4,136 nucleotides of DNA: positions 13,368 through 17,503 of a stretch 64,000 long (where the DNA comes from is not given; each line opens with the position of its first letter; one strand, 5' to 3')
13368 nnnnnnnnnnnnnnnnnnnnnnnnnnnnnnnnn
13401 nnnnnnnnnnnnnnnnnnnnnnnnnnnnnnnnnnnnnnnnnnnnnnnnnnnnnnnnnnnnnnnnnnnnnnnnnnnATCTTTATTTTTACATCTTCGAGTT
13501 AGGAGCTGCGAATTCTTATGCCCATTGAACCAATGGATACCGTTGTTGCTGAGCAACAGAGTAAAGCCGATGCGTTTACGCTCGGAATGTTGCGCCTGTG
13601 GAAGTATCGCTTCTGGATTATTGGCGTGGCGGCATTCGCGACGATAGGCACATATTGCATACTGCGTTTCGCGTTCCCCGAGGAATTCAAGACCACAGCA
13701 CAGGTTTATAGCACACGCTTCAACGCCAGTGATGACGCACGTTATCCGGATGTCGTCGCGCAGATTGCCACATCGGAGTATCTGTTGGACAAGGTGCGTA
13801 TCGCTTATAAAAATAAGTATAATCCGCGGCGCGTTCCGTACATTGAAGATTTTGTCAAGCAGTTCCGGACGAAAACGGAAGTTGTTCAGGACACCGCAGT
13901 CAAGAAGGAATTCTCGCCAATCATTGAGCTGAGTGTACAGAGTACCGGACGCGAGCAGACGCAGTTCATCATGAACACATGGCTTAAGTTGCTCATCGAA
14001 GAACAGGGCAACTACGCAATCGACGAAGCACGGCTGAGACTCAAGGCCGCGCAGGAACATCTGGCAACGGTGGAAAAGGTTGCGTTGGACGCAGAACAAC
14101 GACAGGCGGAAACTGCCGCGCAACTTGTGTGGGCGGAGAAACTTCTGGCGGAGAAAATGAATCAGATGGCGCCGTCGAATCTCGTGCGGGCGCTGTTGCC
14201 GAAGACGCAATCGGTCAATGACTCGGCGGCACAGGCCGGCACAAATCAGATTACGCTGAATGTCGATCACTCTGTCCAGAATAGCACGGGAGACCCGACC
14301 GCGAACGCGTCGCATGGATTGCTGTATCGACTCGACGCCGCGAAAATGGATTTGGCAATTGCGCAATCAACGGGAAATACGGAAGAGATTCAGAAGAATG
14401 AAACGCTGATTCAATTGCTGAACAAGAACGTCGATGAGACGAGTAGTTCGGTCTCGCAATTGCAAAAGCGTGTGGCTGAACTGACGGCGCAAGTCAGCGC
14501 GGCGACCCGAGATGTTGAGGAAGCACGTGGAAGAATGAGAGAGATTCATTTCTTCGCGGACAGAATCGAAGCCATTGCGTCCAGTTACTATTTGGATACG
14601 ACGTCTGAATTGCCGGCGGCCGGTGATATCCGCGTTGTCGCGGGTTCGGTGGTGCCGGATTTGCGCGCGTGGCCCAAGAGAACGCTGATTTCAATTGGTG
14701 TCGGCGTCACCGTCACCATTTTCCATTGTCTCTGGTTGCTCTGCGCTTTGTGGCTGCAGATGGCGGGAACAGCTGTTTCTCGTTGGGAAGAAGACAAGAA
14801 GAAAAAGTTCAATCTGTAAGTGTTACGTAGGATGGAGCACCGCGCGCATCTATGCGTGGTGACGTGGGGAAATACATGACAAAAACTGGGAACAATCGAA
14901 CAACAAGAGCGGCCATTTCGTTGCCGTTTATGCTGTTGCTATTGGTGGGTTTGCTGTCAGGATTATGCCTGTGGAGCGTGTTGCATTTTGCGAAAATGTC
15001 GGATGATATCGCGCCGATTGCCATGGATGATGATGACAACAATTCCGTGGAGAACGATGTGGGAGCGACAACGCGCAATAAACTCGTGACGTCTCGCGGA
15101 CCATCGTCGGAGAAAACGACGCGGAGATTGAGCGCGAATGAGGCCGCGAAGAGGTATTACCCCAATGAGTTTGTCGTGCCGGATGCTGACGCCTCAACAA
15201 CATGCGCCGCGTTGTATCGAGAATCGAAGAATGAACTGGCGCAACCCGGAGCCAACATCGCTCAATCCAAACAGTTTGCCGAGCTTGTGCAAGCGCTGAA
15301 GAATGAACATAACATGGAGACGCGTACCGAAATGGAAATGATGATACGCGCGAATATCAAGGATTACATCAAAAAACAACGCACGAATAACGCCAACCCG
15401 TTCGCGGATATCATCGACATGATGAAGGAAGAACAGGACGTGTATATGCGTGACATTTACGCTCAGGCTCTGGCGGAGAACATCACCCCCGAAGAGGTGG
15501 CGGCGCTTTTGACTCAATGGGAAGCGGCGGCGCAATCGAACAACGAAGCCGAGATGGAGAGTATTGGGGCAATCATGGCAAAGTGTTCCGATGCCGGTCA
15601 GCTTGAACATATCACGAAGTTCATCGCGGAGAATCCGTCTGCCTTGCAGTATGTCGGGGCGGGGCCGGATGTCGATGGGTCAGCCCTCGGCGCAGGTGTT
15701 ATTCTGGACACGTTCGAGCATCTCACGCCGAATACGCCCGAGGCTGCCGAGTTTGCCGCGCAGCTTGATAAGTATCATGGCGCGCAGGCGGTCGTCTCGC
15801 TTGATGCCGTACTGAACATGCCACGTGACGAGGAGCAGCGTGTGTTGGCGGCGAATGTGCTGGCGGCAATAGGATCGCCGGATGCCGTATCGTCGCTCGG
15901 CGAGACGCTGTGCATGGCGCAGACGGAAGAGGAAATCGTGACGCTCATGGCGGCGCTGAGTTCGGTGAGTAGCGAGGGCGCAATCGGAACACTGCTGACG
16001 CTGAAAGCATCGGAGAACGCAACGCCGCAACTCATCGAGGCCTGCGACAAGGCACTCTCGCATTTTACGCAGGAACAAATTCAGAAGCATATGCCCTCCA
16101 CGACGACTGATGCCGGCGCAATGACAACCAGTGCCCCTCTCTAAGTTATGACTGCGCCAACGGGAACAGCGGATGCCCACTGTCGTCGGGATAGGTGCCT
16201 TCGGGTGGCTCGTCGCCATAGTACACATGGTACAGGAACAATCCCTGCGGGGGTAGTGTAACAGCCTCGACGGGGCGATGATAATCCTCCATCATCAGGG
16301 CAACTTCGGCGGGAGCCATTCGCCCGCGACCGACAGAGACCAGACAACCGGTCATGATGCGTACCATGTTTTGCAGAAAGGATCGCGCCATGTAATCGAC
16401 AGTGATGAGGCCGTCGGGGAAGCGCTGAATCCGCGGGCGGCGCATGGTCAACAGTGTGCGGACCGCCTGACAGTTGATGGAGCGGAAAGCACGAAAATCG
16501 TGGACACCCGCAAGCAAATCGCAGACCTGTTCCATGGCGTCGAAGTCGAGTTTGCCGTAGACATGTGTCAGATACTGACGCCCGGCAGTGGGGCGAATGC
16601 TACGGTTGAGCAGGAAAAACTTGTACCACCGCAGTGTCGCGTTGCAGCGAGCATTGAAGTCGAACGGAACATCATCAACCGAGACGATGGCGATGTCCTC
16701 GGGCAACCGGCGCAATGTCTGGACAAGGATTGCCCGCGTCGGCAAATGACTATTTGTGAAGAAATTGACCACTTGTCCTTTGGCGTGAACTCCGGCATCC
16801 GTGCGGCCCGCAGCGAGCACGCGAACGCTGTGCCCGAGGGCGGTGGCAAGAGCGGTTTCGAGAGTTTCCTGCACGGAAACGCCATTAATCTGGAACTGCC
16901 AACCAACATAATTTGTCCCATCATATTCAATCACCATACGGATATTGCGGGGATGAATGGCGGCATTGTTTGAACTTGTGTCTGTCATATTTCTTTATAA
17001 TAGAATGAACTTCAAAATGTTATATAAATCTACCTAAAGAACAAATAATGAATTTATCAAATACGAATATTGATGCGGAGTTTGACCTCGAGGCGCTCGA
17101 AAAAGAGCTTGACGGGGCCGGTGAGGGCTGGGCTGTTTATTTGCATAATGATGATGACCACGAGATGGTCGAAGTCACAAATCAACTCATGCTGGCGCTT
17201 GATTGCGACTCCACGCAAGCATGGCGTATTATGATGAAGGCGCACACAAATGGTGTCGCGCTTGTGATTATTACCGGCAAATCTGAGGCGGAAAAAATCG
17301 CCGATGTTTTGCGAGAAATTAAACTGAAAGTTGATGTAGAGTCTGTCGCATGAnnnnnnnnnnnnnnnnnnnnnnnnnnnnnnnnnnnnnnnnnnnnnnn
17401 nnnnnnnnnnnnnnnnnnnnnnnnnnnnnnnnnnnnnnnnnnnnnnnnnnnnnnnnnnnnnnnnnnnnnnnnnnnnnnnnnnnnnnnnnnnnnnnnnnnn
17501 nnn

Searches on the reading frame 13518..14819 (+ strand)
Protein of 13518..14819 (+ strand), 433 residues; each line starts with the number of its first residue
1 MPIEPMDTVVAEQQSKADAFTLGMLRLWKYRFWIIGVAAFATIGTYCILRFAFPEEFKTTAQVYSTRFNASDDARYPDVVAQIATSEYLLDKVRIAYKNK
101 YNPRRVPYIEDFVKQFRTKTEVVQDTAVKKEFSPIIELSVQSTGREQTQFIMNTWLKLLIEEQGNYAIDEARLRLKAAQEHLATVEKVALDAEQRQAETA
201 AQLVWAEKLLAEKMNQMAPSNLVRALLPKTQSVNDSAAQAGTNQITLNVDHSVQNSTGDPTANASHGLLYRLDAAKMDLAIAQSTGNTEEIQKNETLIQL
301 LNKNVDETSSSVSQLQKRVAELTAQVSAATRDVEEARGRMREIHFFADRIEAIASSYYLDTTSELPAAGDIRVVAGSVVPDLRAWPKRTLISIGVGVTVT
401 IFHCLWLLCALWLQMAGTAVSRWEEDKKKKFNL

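Call 22: search_protein_families(library=pfam, proteins=[window:13518-14819:+], max_evalue=0.001)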
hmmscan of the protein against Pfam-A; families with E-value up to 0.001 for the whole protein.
window:13518-14819:+ (433 aa): 1 family
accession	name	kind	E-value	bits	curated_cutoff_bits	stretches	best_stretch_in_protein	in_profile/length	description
PF02706.20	Wzz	-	0.00016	22.4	25.5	1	26-70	11-54/91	Chain length determinant protein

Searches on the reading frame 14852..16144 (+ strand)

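Call 22: search_protein_families(library=pfam, proteins=[window:14852-16144:+], max_evalue=0.001)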
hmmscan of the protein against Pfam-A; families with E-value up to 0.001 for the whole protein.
window:14852-16144:+ (430 aa): 0 families

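Call 69: search_protein_families(library=pfam, proteins=[window:14852-16144:+], max_evalue=1)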
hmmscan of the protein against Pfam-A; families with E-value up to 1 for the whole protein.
window:14852-16144:+ (430 aa): 10 families
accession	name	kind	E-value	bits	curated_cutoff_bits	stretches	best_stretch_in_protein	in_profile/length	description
PF13646.12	HEAT_2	-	0.0037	17.9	27.7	1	326-371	13-55/88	HEAT repeats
PF25151.1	TPR_Trm732_C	-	0.04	14.2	27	1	147-225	58-140/159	Trm732, C-terminal TPR repeats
PF22128.2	Alp7A_like_C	-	0.045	14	22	1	115-207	11-106/156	Alp7A C-terminal domain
PF03574.21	Peptidase_S48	-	0.075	13.5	27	1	129-175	89-135/149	Peptidase family S48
PF03130.22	HEAT_PBS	-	0.076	14.1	20.9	0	330-351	2-23/27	PBS lyase HEAT-like repeat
PF18647.6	Fungal_lectin_2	-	0.09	13.7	26.5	1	168-246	3-79/102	Alpha-galactosyl-binding fungal lectin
PF19187.6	HTH_PafC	-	0.32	11.3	32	1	186-245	54-113/115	PafC helix-turn-helix domain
PF13822.11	ACC_epsilon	-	0.55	11.3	25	0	210-236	9-35/60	Acyl-CoA carboxylase epsilon subunit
PF12295.13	Symplekin_C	-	0.68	10.3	25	1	139-219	33-111/182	Symplekin tight junction protein C terminal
PF07830.18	PP2C_C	-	0.92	10.4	28.5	0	152-195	15-58/80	Protein serine/threonine phosphatase 2C, C-terminal domain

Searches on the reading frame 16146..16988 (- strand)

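Call 22: search_protein_families(library=pfam, proteins=[window:16146-16988:-], max_evalue=0.001)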
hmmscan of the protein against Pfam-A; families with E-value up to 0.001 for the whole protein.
window:16146-16988:- (280 aa): 1 family
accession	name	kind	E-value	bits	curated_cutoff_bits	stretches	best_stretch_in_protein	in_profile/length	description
PF01416.25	PseudoU_synth_1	-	2.1e-32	112.3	23.3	2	157-257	3-107/108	tRNA pseudouridine synthase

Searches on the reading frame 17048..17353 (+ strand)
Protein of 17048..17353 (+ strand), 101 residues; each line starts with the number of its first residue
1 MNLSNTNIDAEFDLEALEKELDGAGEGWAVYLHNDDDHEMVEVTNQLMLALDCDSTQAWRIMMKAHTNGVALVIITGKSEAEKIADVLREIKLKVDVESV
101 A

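Call 23: search_protein_families(library=pfam, proteins=[window:17048-17353:+], max_evalue=0.001)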
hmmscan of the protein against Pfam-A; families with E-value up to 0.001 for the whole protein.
window:17048-17353:+ (101 aa): 1 family
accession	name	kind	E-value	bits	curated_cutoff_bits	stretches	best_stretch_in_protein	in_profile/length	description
PF02617.22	ClpS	-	1.1e-14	54.4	23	1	27-90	5-68/80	ATP-dependent Clp protease adaptor protein ClpS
